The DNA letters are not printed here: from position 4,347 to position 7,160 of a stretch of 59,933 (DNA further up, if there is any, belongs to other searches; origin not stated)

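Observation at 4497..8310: Iron-uptake module: FTR1 permease fused to a ~540-aa secreted helical domain, imelysin-like lipoprotein partner, and candidate Fur-like and DtxR-like operators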

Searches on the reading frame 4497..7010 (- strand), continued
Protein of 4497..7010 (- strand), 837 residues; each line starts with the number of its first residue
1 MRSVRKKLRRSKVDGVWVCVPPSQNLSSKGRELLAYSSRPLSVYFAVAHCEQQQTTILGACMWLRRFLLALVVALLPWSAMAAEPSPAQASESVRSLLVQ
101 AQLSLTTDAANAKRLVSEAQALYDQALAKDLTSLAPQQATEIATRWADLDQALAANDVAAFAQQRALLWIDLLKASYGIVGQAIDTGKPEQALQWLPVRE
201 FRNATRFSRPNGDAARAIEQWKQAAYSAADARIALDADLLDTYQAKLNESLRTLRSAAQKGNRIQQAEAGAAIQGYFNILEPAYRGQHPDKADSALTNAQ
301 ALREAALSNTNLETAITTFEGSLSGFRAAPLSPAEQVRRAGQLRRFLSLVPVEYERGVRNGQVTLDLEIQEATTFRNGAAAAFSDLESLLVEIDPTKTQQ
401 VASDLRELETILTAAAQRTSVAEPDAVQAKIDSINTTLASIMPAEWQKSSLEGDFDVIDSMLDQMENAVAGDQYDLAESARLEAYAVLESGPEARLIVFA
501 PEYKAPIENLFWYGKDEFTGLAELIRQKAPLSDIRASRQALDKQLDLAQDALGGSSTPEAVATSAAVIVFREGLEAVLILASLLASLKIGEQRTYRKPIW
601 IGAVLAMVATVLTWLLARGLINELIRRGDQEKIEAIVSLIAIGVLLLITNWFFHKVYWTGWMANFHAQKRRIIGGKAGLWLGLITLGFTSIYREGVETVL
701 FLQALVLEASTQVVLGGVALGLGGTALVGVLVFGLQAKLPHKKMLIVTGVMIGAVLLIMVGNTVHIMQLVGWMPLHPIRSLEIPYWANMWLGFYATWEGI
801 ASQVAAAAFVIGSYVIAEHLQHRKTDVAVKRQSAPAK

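Call 55: find_encoding_contigs(protein=P0004, flank=2500, max_places=1)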
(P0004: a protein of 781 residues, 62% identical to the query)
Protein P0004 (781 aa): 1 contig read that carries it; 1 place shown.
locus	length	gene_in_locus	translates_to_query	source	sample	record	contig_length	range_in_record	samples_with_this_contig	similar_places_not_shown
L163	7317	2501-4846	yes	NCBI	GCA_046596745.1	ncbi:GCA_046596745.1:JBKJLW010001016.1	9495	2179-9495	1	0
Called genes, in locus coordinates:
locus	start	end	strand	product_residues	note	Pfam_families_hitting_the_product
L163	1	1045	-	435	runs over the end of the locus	PF01595:CNNM, PF00571:CBS, PF03471:CorC_HlyC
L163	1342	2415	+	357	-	PF09375:Peptidase_M75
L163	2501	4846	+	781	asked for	PF03239:FTR1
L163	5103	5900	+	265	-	-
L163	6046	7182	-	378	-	PF00226:DnaJ, PF01556:DnaJ_C, PF00684:DnaJ_CXXCXGXG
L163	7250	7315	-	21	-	?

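Call 56: find_encoding_contigs(protein=P0009, flank=2500, max_places=1)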
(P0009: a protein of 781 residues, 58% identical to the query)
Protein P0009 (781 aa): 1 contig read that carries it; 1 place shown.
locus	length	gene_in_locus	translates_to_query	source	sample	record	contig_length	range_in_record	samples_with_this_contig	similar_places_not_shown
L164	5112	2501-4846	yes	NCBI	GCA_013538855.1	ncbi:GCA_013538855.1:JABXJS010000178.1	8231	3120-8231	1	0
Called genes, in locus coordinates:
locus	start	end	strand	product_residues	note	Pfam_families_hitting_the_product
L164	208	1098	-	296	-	PF01145:Band_7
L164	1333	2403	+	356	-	PF09375:Peptidase_M75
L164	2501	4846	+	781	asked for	PF03239:FTR1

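Call 68: fold_search(model_id=the predicted structure, library=pdb)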
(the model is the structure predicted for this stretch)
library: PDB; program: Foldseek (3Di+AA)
matches with E <= 10: 130; with E <= 0.001: 0
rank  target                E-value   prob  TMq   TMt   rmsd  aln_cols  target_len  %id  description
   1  9kde_A                1.1e-01  0.20  0.09  0.10  34.8       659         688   11  Structure of 4n-bound TRPC3 at 3.3 angstrom (released 2025-10-08)
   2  6fuy                  2.2e-01  0.60  0.18  0.16  29.8       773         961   10  Crystal structure of human full-length vinculin-T12-A974K (residues 1-1066) (released 2018-03-14)
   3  5xfl_B                3.8e-01  0.77  0.16  0.27  16.9       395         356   13  Crystal structure of the force-sensing device region of alpha N-catenin (released 2018-03-28)
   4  9kdb_A                4.0e-01  0.08  0.08  0.08  41.1       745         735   12  Structure of hTRPC3 in complex with Nb1-25 at 2.67 angstrom (released 2025-10-08)
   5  4igg_A                4.2e-01  0.30  0.15  0.15  34.6       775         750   12  Full-length human alpha-catenin crystal structure (released 2012-12-26)
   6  7wgu_A                4.5e-01  0.87  0.12  0.26  21.6       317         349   13  Crystal structure of metal-binding protein EfeO from Escherichia coli (released 2022-12-14)
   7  6o3e_A                5.2e-01  0.47  0.17  0.21  26.8       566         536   12  mouse aE-catenin 82-883 (released 2019-11-13)
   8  5xfl_C                6.0e-01  0.63  0.15  0.25  15.2       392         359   12  Crystal structure of the force-sensing device region of alpha N-catenin (released 2018-03-28)
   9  6o3e_B                6.2e-01  0.35  0.15  0.19  27.4       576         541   12  mouse aE-catenin 82-883 (released 2019-11-13)
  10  5h5m_B                6.7e-01  0.57  0.16  0.26  14.5       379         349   11  Crystal structure of HMP-1 M domain (released 2017-03-29)
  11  8vdo                  8.3e-01  0.23  0.17  0.10  28.5       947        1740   11  Cryogenic electron microscopy model of full-length talin lacking F2, R12 and FABD. (released 2024-10-02)
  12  1tr2_A                1.0e+00  0.23  0.16  0.13  32.3       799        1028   12  Crystal structure of human full-length vinculin (residues 1-1066) (released 2005-11-15)
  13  3k8p_D                1.1e+00  0.09  0.09  0.11  33.7       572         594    9  Structural basis for vesicle tethering by the Dsl1 complex (released 2009-11-10)
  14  9a0j_G                1.4e+00  0.12  0.10  0.11  25.5       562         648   14  Deep learning enables the atomic structure determination of the Fanconi Anemia core complex from cryoEM (released 2020-09-15)
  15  9isi                  1.4e+00  0.15  0.10  0.19  25.2       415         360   10  Structure of human C3aR in apo state (released 2025-04-23)
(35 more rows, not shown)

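Call 74: search_protein_families(library=pfam, proteins=[L054:10969-11889:+, L008:3883-4587:-, L027:11715-13310:-, L042:11955-13664:-, L010:1659-2345:+, L009:4161-4619:+, L009:10244-10861:+], max_evalue=0.001)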
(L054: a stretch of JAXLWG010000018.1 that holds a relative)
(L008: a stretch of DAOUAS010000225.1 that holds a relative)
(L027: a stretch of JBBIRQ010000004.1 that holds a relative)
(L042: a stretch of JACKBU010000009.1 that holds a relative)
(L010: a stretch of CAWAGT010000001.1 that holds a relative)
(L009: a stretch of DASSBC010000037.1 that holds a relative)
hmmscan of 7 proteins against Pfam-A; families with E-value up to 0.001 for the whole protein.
L054:10969-11889:+ (306 aa): 1 family
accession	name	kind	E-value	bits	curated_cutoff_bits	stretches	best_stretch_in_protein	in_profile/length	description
PF00005.33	ABC_tran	-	2.4e-20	74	25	1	69-223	2-136/137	ABC transporter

L008:3883-4587:- (234 aa): 3 families
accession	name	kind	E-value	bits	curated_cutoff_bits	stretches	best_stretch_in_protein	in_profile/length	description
PF02742.21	Fe_dep_repr_C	-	3.8e-24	84.9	27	1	64-132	1-69/70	Iron dependent repressor, metal binding and dimerisation domain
PF04023.20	FeoA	-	1.1e-13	51.4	23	1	145-216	2-73/74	FeoA domain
PF01325.25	Fe_dep_repress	-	5.8e-10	39.7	26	1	6-61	5-60/60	Iron dependent repressor, N-terminal DNA binding domain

L027:11715-13310:- (531 aa): 9 families
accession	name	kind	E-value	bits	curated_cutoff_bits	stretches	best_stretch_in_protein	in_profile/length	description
PF02518.31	HATPase_c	-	3.4e-29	101.9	26.4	1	409-517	2-110/111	Histidine kinase-, DNA gyrase B-, and HSP90-like ATPase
PF13185.12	GAF_2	-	2.4e-11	44.5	28.6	1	23-164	2-135/136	GAF domain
PF01590.32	GAF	-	4e-10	40.8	22.4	1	24-163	1-132/133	GAF domain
PF00989.32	PAS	-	1.7e-08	34.9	22.6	1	179-268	2-94/113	PAS fold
PF13426.13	PAS_9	-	1.8e-08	35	27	1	189-284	2-100/103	PAS domain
PF13188.13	PAS_8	-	2.5e-08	34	21.8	1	179-233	2-57/65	PAS domain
PF00512.31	HisKA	-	4.1e-08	33.6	26.9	1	295-362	2-66/66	His Kinase A (phospho-acceptor) domain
PF08448.16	PAS_4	-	0.00071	20.2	23.1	0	185-275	2-94/110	PAS fold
PF13581.12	HATPase_c_2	-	0.00088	19.7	27.4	0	421-485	40-103/127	Histidine kinase-like ATPase domain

L042:11955-13664:- (569 aa): 13 families
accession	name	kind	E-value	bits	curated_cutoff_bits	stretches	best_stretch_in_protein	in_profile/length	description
PF07992.20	Pyr_redox_2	-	1.2e-30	107.4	26.1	1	239-550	1-291/291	Pyridine nucleotide-disulphide oxidoreductase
PF13738.12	Pyr_redox_3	-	4.3e-14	52.9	30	1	323-424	109-207/305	Pyridine nucleotide-disulphide oxidoreductase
PF01946.23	Thi4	-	1.6e-07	31.3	26.2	1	237-277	16-58/235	Thi4 family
PF12831.13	FAD_oxidored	-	6.3e-07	29.5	27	1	240-287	1-48/416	FAD dependent oxidoreductase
PF00070.33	Pyr_redox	-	8e-07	29.9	22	1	384-444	2-65/82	Pyridine nucleotide-disulphide oxidoreductase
PF01266.30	DAO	-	1.4e-05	25.2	27.9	0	240-280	1-43/353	FAD dependent oxidoreductase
PF01134.28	GIDA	-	0.00012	21.8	22.1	0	240-267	1-28/391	Glucose inhibited division protein A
PF00890.30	FAD_binding_2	-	0.00015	21.6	20.4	1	240-271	1-32/414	FAD binding domain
PF13434.12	Lys_Orn_oxgnase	-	0.00027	20.6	21.3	0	326-435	130-244/339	L-lysine 6-monooxygenase/L-ornithine 5-monooxygenase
PF03486.20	HI0933_like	-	0.00033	20.6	50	0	240-270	2-32/244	HI0933-like protein Rossmann domain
PF01494.25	FAD_binding_3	-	0.00034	20.4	22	1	239-271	2-34/349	FAD binding domain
PF13450.12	NAD_binding_8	-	0.00045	20.9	21.9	0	243-281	1-40/68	NAD(P)-binding Rossmann-like domain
PF05834.18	Lycopene_cycl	-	0.00047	19.8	23.4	0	240-269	1-32/380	Lycopene cyclase protein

L010:1659-2345:+ (228 aa): 0 families

L009:4161-4619:+ (152 aa): 0 families

L009:10244-10861:+ (205 aa): 3 families
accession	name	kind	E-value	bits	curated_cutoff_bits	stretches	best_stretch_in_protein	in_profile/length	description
PF00376.29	MerR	-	3.7e-12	46.3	28.2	1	9-43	3-38/38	MerR family regulatory protein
PF12728.13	HTH_17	-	1.2e-11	45.1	27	1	5-53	1-48/51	Helix-turn-helix domain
PF13411.12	MerR_1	-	5.4e-10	39.7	21.6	1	7-48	2-43/69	MerR HTH family regulatory protein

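Call 76: search_dna_similar(query=window:4497-6827:-, collection=plasmids, mode=protein, max_evalue=0.001, max_rows=25, rows=spread)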
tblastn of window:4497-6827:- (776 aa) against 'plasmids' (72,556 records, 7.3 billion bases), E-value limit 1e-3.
Records with a match: 936; places in all: 956; records where one place covers at least 80% of the query: 6.
Best place of each record, by identity: <60% 936.
By first word of the organism name: Escherichia 794; Klebsiella 20; Sphingobium 20; Cupriavidus 14; Priestia 9; Ralstonia 9; Sphingomonas 7; Novosphingobium 6; Shigella 5; Salmonella 5; and 26 more.
By predicted mobility (MOB-suite, as given by PLSDB): conjugative 729; mobilizable 128; non-mobilizable 79.
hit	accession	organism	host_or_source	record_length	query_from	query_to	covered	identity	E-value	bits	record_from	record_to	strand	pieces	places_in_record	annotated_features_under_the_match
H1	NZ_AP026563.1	Deinococcus aetherius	-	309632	33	770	95%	45.9%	2e-150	494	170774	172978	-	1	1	FTR1 family protein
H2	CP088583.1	Escherichia coli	Homo sapiens,blood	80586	457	742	37%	28.0%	2e-6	59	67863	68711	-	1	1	FTR1 family iron permease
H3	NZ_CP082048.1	Escherichia coli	Homo sapiens,CSF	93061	457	742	37%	28.0%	2e-6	59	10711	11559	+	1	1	FTR1 family protein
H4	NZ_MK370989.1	Escherichia coli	-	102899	457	742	37%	28.0%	2e-6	59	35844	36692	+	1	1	FTR1 family protein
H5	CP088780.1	Escherichia coli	Homo sapiens,blood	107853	457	742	37%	28.0%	2e-6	59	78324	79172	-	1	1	FTR1 family iron permease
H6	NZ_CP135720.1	Escherichia coli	-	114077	457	742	37%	28.0%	2e-6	59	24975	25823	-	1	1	FTR1 family protein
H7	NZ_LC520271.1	Escherichia coli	Homo sapiens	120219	457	742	37%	28.0%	2e-6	59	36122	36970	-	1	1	FTR1 family protein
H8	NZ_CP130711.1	Escherichia coli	other,dried distillers grain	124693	457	742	37%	28.0%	2e-6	59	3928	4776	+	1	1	FTR1 family protein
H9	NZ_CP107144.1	Escherichia coli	Urine,human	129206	457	742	37%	28.0%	2e-6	59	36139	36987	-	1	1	FTR1 family protein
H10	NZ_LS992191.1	Escherichia coli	-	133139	457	742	37%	28.0%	2e-6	59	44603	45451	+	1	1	FTR1 family protein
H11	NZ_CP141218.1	Klebsiella pneumoniae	Homo sapiens,whole organism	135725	457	742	37%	28.0%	2e-6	59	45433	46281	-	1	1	FTR1 family protein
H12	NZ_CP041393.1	Escherichia coli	Canis lupus familiaris,trach wash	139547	457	742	37%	28.0%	2e-6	59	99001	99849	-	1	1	FTR1 family protein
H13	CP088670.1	Escherichia coli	Homo sapiens,blood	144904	457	742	37%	28.0%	2e-6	59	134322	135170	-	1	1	FTR1 family iron permease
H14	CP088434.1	Escherichia coli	Homo sapiens,blood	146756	457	742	37%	28.0%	2e-6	59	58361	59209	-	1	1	FTR1 family iron permease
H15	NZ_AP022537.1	Escherichia coli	Homo sapiens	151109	457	742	37%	28.0%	2e-6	59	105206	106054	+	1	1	FTR1 family protein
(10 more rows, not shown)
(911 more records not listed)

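Call 77: get_annotated_region(hit=H4, flank=3500)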
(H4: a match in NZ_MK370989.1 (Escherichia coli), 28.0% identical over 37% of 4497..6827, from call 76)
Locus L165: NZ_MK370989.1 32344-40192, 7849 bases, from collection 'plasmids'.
description: Escherichia coli strain E0272 plasmid pE0272_2, complete sequence
organism: Escherichia coli (NCBI taxid 562)
taxonomy: Bacteria; Pseudomonadota; Gammaproteobacteria; Enterobacterales; Enterobacteriaceae; Escherichia; Escherichia coli
host: -; source: -; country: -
typing (MOB-suite, as given by PLSDB): mobilizable; replicon IncFIA,IncFIB; mating-pair formation MPF_F
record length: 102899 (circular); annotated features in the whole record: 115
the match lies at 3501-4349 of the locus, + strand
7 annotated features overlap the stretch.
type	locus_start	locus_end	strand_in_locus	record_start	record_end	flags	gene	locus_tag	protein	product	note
CDS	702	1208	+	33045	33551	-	-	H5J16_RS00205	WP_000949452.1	protein disulfide oxidoreductase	-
CDS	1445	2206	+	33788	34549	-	-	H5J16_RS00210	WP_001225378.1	Na(+)-translocating NADH-quinone reductase subunit C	-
CDS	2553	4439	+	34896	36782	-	-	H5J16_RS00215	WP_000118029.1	FTR1 family protein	GO:0034755 - iron ion transmembrane transport [Evidence IEA]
CDS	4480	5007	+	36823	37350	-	-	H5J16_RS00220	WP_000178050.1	iron transporter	-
CDS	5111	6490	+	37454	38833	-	-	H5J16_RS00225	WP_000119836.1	Fe-S-containing protein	-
CDS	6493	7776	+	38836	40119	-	-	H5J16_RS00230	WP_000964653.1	ABC transporter permease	-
CDS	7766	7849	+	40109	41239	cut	-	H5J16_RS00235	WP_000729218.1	FtsX-like permease family protein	-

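Call 78: get_annotated_region(hit=H1, flank=4000)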
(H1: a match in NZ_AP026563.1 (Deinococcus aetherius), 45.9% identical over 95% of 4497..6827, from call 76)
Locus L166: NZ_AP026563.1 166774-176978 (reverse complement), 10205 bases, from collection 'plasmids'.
description: Deinococcus aetherius strain ST0316 plasmid pDAETH-3, complete sequence
organism: Deinococcus aetherius (NCBI taxid 200252)
taxonomy: Bacteria; Deinococcota; Deinococci; Deinococcales; Deinococcaceae; Deinococcus; Deinococcus aetherius
host: -; source: -; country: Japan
typing (MOB-suite, as given by PLSDB): non-mobilizable
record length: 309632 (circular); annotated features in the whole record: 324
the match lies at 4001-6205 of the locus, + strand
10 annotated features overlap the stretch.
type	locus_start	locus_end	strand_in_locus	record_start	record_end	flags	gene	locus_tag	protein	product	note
CDS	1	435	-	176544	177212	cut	-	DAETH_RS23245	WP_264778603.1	metal-dependent transcriptional regulator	-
CDS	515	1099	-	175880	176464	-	-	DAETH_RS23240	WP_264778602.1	LysE family transporter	GO:0006865 - amino acid transport [Evidence IEA]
CDS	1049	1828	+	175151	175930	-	-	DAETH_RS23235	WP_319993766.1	hypothetical protein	-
CDS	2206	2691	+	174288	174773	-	-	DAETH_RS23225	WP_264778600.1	TlpA disulfide reductase family protein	-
CDS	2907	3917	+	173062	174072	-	-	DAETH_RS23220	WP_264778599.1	imelysin family protein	-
CDS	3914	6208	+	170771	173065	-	-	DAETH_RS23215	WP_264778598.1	FTR1 family protein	GO:0034755 - iron ion transmembrane transport [Evidence IEA]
CDS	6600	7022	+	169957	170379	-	-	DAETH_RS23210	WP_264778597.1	four-helix bundle copper-binding protein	-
CDS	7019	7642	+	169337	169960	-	-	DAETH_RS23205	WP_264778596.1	DUF305 domain-containing protein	-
CDS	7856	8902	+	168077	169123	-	-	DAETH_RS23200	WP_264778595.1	peptidase C39 family protein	-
CDS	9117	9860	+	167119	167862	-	-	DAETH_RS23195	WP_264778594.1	sialidase family protein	-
